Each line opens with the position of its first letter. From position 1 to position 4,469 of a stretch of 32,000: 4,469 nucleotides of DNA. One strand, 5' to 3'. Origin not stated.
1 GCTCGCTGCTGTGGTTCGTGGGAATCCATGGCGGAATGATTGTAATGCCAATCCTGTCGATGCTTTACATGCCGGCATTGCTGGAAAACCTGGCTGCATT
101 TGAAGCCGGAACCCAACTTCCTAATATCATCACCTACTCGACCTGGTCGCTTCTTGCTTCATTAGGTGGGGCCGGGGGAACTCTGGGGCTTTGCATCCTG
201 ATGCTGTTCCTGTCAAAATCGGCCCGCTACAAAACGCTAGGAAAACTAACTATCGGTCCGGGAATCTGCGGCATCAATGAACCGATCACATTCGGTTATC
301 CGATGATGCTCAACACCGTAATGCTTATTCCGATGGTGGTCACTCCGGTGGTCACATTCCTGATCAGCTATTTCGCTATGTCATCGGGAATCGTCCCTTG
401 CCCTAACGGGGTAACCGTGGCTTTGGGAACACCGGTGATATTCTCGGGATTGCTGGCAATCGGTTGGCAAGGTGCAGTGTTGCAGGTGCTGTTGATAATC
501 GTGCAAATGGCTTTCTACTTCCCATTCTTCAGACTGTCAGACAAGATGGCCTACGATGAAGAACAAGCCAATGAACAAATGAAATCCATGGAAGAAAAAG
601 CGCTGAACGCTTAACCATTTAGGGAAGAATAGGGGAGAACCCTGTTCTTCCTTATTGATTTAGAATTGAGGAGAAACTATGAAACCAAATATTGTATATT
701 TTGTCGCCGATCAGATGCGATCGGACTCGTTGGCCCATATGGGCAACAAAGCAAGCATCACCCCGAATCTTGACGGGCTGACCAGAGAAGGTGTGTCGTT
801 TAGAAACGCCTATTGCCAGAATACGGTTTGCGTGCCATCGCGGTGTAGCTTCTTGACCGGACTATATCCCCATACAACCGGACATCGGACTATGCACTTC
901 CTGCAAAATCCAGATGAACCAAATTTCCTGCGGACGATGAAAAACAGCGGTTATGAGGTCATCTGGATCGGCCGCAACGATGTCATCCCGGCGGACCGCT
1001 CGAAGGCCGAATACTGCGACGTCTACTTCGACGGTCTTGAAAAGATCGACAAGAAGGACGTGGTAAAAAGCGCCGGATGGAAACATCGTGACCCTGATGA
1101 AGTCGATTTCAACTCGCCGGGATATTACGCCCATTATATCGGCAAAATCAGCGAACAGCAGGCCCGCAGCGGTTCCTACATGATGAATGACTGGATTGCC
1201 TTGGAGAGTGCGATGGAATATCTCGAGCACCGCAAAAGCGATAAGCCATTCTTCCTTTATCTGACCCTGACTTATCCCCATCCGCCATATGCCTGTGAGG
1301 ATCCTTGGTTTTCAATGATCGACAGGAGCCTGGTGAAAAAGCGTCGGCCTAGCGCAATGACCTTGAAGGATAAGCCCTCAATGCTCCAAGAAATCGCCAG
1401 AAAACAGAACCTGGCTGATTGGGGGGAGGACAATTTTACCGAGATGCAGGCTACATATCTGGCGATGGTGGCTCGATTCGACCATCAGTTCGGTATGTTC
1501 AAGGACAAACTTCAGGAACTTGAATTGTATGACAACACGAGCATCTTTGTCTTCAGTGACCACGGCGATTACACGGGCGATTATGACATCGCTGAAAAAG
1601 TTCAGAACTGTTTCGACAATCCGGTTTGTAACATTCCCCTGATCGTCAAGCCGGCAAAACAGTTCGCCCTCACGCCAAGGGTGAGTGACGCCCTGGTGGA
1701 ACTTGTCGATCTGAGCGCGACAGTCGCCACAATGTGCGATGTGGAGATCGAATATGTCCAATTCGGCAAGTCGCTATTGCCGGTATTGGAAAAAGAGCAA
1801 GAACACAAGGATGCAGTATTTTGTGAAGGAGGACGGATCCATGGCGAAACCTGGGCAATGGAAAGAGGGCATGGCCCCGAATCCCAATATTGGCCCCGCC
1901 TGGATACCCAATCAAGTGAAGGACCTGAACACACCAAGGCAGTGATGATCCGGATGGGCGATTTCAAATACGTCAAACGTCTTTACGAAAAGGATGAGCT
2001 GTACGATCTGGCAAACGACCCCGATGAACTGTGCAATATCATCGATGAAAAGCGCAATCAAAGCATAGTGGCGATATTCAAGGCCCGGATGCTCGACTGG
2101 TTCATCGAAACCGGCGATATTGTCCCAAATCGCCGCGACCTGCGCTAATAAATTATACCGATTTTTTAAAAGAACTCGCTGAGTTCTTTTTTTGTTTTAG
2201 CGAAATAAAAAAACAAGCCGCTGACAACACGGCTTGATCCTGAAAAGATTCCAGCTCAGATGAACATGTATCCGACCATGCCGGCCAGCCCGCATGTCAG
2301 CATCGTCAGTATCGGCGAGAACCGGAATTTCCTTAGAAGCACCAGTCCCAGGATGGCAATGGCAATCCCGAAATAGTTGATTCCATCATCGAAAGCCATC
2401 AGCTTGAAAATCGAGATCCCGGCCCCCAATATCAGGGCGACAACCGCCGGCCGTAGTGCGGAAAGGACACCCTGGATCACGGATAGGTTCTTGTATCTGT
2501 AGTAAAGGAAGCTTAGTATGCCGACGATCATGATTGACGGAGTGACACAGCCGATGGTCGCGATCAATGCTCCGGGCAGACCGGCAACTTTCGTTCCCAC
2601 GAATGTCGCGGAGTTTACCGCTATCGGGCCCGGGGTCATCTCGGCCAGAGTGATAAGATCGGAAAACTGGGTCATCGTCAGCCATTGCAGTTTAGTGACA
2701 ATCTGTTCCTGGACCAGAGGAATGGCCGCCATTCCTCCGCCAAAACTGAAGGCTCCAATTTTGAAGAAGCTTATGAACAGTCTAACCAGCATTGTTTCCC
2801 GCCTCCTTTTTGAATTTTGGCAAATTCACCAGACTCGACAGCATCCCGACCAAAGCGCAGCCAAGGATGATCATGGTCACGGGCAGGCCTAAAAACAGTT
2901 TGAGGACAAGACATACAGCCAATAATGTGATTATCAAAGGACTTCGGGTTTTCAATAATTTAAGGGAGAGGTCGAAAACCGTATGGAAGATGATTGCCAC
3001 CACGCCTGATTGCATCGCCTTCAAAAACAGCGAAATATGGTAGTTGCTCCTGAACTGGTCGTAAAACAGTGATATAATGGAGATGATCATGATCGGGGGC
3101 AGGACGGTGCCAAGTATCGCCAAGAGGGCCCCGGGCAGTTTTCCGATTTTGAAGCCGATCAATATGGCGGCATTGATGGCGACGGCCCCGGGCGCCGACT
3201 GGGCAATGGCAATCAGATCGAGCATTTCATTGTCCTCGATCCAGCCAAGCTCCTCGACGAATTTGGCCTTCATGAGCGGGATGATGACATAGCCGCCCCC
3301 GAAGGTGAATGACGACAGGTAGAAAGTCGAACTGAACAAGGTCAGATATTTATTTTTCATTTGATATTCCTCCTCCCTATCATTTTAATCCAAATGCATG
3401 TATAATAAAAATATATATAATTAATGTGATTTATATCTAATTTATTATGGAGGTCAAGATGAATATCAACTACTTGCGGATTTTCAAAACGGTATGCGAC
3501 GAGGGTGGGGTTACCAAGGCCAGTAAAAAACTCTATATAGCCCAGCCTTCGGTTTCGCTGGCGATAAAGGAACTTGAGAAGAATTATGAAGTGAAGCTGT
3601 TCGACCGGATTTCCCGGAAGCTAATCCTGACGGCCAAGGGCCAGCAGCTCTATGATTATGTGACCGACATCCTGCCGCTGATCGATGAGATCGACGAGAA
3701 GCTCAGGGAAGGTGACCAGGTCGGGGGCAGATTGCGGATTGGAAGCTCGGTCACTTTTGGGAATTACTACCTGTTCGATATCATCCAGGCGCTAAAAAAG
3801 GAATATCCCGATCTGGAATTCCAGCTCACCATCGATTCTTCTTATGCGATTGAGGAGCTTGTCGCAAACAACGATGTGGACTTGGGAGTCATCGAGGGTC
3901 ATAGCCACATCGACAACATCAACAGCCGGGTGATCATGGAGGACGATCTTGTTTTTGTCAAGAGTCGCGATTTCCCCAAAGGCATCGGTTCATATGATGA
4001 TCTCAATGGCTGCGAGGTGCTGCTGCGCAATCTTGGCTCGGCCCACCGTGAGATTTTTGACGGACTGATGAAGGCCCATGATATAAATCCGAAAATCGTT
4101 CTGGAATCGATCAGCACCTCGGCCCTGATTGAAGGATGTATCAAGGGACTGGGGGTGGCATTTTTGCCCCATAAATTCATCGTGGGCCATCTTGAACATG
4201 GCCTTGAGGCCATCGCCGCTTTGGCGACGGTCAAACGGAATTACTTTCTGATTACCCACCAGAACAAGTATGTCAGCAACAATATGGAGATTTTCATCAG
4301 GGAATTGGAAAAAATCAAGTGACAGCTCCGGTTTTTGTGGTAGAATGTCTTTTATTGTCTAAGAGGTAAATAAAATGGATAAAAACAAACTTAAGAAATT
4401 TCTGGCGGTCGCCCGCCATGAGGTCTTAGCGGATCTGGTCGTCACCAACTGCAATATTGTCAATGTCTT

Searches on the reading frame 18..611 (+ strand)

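Call 12: search_protein_families(library=pfam, proteins=[window:18-611:+], max_evalue=0.00001)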
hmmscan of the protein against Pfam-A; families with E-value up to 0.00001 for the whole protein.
window:18-611:+ (198 aa): 1 family
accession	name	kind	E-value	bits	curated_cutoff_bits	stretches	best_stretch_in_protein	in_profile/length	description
PF02378.23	PTS_EIIC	-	3.7e-17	62.8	30.7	1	2-110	214-319/319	Phosphotransferase system, EIIC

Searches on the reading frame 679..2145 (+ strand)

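Call 12: search_protein_families(library=pfam, proteins=[window:679-2145:+], max_evalue=0.00001)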
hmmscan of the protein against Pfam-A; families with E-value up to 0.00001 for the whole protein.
window:679-2145:+ (489 aa): 3 families
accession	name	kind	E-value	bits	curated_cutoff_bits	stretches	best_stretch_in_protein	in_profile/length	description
PF00884.28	Sulfatase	-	2.9e-41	142.2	25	1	3-352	1-298/301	Sulfatase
PF01663.27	Phosphodiest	-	1e-13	52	23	1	6-314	2-238/342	Type I phosphodiesterase / nucleotide pyrophosphatase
PF16347.10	SGSH_C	-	1.4e-10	42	29.3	0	422-472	97-149/154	N-sulphoglucosamine sulphohydrolase, C-terminal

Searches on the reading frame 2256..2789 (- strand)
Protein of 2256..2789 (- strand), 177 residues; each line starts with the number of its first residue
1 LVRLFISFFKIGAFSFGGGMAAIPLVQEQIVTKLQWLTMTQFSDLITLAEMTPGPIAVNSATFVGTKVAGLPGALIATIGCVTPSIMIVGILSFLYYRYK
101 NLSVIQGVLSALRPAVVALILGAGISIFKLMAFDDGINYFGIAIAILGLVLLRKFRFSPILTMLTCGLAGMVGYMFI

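Call 12: search_protein_families(library=pfam, proteins=[window:2256-2789:-], max_evalue=0.00001)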
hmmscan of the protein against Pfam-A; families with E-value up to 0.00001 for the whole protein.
window:2256-2789:- (177 aa): 1 family
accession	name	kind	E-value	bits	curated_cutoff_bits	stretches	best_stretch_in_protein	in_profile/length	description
PF02417.20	Chromate_transp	-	5e-49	166.9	28.6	1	3-171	2-166/166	Chromate transporter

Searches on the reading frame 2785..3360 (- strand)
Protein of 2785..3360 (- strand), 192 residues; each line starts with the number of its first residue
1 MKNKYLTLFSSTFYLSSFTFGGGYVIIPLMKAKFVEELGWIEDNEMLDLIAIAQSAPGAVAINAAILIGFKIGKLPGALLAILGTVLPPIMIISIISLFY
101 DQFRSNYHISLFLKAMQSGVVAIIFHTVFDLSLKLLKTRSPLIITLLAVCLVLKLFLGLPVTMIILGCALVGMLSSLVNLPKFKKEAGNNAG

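Call 12: search_protein_families(library=pfam, proteins=[window:2785-3360:-], max_evalue=0.00001)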
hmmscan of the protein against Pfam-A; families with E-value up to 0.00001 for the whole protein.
window:2785-3360:- (192 aa): 1 family
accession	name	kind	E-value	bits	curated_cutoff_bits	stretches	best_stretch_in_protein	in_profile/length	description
PF02417.20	Chromate_transp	-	6.3e-44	150.4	28.6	1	6-173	1-166/166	Chromate transporter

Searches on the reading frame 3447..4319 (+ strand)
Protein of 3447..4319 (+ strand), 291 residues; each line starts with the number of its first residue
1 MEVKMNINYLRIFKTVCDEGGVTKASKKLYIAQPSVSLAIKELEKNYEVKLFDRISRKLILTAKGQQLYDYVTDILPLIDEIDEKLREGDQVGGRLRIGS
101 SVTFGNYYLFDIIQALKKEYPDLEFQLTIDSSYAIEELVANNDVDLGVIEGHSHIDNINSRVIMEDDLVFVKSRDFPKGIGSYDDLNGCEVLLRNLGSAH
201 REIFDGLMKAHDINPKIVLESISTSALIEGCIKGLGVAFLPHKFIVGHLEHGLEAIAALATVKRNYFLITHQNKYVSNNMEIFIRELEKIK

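Call 12: search_protein_families(library=pfam, proteins=[window:3447-4319:+], max_evalue=0.00001)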
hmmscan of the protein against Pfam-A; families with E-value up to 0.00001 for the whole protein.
window:3447-4319:+ (291 aa): 2 families
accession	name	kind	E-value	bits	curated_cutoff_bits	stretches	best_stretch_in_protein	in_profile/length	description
PF03466.25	LysR_substrate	-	8.9e-37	126.9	28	1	90-287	2-204/209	LysR substrate binding domain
PF00126.33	HTH_1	-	8.5e-18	64.5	26.6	1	8-66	2-60/60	Bacterial regulatory helix-turn-helix protein, lysR family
